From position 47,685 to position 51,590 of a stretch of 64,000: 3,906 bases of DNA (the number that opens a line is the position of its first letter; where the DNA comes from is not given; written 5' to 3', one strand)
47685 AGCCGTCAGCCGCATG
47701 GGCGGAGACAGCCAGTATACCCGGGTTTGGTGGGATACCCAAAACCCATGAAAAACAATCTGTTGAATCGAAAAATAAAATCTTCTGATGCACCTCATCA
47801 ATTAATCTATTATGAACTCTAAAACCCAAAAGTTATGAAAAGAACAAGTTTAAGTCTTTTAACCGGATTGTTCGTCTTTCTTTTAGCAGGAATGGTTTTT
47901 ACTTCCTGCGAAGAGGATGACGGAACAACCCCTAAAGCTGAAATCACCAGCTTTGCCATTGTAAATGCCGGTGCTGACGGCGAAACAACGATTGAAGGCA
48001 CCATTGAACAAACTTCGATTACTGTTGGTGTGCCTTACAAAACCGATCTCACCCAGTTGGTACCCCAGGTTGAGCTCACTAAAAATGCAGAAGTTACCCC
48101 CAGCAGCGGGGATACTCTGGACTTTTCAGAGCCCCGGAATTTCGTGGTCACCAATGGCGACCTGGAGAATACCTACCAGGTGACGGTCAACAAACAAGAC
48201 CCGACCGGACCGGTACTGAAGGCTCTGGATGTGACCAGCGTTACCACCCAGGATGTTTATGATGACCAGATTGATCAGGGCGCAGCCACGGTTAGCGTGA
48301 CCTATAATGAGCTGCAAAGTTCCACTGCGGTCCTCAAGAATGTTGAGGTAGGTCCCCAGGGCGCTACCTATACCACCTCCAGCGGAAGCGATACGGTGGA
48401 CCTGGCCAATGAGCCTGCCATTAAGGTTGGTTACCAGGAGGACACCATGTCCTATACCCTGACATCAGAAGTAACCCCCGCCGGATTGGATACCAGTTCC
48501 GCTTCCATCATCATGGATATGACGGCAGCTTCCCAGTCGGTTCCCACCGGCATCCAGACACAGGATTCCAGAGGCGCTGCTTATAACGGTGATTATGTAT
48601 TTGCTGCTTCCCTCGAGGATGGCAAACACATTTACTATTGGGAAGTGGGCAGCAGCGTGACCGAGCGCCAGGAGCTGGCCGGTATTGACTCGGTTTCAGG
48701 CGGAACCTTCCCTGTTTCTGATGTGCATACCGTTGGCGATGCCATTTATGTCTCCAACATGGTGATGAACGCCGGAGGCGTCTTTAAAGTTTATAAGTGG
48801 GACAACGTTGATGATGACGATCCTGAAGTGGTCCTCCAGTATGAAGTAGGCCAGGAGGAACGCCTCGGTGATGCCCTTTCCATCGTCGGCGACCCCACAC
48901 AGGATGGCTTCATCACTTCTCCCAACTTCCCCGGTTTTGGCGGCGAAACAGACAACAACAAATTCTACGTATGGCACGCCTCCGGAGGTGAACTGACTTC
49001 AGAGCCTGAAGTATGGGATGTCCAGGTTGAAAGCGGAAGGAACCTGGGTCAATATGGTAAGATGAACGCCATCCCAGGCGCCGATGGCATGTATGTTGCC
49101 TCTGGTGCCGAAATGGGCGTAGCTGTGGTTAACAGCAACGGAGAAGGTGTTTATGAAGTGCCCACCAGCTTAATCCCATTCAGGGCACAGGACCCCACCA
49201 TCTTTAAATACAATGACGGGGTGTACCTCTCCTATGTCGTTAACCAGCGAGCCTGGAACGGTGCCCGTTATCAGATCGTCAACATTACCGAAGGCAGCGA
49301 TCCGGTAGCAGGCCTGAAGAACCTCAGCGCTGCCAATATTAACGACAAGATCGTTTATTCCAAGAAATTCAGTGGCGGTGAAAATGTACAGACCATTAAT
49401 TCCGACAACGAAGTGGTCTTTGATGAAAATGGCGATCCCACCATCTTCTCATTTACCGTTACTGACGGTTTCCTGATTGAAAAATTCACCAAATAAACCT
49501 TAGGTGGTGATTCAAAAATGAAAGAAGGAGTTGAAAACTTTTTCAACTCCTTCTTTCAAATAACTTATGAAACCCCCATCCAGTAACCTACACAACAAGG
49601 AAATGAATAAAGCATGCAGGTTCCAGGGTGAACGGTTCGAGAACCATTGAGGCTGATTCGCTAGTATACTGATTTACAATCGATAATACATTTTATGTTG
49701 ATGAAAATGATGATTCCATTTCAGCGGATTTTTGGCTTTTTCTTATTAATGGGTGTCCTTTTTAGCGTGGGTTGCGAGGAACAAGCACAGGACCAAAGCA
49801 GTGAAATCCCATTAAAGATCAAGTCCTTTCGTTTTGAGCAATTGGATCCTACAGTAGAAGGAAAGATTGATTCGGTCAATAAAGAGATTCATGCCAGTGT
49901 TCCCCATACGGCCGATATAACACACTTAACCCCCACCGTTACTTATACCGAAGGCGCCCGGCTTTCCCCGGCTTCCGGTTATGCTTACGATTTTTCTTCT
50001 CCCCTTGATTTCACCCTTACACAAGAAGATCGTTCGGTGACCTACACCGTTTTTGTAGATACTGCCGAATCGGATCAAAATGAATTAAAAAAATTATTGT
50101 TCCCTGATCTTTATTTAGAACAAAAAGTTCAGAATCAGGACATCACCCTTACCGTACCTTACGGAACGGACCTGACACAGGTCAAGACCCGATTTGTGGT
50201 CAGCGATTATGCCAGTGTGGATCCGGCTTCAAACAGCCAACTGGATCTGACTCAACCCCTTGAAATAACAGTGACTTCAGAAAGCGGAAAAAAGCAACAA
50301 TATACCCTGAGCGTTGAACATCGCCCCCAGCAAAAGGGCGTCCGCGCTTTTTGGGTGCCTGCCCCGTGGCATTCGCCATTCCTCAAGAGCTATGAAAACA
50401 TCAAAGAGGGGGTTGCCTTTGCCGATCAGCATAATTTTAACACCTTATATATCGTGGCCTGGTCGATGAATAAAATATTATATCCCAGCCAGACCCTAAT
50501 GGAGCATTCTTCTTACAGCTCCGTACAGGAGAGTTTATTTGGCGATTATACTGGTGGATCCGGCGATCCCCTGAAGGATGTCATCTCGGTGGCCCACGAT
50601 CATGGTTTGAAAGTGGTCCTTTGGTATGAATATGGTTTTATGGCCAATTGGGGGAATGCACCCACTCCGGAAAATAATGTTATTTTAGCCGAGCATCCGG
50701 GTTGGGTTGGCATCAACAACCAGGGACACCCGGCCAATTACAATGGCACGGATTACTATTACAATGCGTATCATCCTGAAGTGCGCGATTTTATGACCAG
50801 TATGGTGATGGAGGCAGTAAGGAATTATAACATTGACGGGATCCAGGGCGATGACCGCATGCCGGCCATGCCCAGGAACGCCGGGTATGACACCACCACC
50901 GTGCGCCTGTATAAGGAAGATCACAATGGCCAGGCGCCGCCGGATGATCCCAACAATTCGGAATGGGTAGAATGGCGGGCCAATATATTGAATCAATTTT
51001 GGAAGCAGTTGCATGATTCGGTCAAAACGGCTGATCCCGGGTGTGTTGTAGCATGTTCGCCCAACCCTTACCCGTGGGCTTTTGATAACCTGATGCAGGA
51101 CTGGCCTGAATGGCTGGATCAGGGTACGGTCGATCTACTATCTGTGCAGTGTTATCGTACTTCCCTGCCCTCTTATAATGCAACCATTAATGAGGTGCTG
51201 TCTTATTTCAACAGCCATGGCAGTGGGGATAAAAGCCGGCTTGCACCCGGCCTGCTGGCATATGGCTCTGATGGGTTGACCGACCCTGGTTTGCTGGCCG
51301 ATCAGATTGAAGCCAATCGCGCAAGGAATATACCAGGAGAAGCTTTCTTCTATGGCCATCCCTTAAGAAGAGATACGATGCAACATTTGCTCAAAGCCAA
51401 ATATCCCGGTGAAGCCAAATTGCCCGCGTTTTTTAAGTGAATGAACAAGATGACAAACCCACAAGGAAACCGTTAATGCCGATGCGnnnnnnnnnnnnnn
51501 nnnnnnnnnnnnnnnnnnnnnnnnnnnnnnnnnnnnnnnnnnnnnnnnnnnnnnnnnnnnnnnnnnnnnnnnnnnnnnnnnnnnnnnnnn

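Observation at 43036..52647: PUL-2: SusC/SusD + surface lipoprotein + two UPF0748/GHL10 (DigH-type) enzymes as the only candidate glycan-cleaving components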

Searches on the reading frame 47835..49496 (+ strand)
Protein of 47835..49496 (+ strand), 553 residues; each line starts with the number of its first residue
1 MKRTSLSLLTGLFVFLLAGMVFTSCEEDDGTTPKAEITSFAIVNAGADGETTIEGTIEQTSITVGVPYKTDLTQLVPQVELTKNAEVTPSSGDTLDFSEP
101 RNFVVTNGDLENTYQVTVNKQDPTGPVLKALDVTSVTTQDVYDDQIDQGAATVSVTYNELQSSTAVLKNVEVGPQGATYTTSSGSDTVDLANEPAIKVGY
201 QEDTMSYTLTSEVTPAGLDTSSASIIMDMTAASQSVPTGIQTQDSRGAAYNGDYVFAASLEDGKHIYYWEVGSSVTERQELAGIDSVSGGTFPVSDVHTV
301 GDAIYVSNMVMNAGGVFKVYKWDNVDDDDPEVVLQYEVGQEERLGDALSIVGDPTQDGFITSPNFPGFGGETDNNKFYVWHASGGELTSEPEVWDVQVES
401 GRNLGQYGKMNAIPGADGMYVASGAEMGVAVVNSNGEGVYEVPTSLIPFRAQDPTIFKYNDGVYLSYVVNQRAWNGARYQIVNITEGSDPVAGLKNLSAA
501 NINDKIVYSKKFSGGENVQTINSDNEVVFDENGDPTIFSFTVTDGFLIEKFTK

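Call 3: search_protein_families(library=pfam, proteins=[window:47835-49496:+], max_evalue=0.01)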
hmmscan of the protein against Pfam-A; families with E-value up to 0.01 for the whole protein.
window:47835-49496:+ (553 aa): 3 families
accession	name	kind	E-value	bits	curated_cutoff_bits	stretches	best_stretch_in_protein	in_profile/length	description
PF15416.12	DUF4623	-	8.7e-16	57.9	28.9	1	226-533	120-426/450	Domain of unknown function (DUF4623)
PF16410.10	DUF5018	-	1.5e-09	37.7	38.2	2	215-353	220-351/352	Domain of unknown function (DUF5018)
PF19755.4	DUF6242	-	4.2e-05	23.9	29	1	67-121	50-121/217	Domain of unknown function (DUF6242)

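Call 8: search_protein_families(library=ncbifam, proteins=[window:47835-49496:+], max_evalue=0.001)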
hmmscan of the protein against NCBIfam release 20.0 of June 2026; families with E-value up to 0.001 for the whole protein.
window:47835-49496:+ (553 aa): 1 family
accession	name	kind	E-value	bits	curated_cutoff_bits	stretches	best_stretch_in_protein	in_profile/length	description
NF053688.1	BamI_Bacteroidota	equivalog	1.8e-05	24.2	370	1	1-119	1-138/452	BamI family beta-barrel-assembly machinery protein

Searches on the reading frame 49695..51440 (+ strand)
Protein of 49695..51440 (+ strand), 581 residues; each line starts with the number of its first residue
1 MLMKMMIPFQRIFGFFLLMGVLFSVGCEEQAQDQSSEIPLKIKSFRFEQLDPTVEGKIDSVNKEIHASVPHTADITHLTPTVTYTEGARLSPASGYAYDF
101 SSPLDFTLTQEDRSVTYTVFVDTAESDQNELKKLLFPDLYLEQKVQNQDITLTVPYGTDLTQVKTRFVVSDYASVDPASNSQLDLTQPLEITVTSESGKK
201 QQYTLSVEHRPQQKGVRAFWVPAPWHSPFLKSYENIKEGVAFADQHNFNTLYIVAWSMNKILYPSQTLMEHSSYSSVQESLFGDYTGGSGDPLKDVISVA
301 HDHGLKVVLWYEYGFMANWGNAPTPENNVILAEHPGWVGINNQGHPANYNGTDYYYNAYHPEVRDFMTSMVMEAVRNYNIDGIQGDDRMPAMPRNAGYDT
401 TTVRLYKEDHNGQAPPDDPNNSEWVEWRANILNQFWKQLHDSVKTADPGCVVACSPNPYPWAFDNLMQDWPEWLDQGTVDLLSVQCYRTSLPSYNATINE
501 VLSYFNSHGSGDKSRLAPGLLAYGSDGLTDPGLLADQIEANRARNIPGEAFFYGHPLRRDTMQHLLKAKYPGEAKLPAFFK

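Call 3: search_protein_families(library=pfam, proteins=[window:49695-51440:+], max_evalue=0.01)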
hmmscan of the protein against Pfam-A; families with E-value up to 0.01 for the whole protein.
window:49695-51440:+ (581 aa): 6 families
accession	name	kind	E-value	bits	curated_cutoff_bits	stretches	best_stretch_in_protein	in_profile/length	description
PF02638.21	GHL10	-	1.5e-54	185.7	27.9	1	217-500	3-274/311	Glycosyl hydrolase-like 10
PF16410.10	DUF5018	-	1e-08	34.9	38.2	1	158-214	78-133/352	Domain of unknown function (DUF5018)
PF19755.4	DUF6242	-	6.5e-06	26.6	29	1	154-223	49-133/217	Domain of unknown function (DUF6242)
PF14871.12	GHL6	-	0.00018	22.1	35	1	245-383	11-128/132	Hypothetical glycosyl hydrolase 6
PF02065.24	Melibiase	-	0.00063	19.3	27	1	290-386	103-190/347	Melibiase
PF14885.12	GHL15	-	0.006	17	27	0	318-394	26-103/271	Hypothetical glycosyl hydrolase family 15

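Call 8: search_protein_families(library=ncbifam, proteins=[window:49695-51440:+], max_evalue=0.001)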
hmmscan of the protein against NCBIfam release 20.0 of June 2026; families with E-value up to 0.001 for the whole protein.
window:49695-51440:+ (581 aa): 0 families

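Call 10: search_solved_structures(query=window:49695-51440:+, max_evalue=1)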
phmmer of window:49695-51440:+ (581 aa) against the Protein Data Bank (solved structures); distinct sequences matched with E-value up to 1: 10.
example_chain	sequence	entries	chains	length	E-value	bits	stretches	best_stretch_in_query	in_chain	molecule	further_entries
8a9y_T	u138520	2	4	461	5.6e-17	65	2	49-121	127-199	DUF4960 domain-containing protein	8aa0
8aa2_T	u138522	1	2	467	5.9e-17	64.9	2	49-121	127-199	DUF4960 domain-containing protein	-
5oq2_A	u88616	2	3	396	8.1e-08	34.7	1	209-457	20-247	Cwp19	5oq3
3s30_A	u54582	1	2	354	4.6e-06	29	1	65-119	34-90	Hypothetical glycoside hydrolase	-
3hbz_A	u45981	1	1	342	0.0003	23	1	62-121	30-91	putative glycoside hydrolase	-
9j60_A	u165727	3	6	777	0.27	13.2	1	292-386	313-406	Isoamylase 1, chloroplastic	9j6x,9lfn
9xvi_A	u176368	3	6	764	0.36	12.8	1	283-387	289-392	Isoamylase 1, chloroplastic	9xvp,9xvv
9xve_A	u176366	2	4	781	0.37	12.8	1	283-387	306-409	Isoamylase 1, chloroplastic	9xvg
6phu_A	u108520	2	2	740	0.43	12.5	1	290-387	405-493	Alpha-galactosidase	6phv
9dfw_A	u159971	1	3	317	0.93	11.4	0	261-320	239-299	Radical SAM core domain-containing protein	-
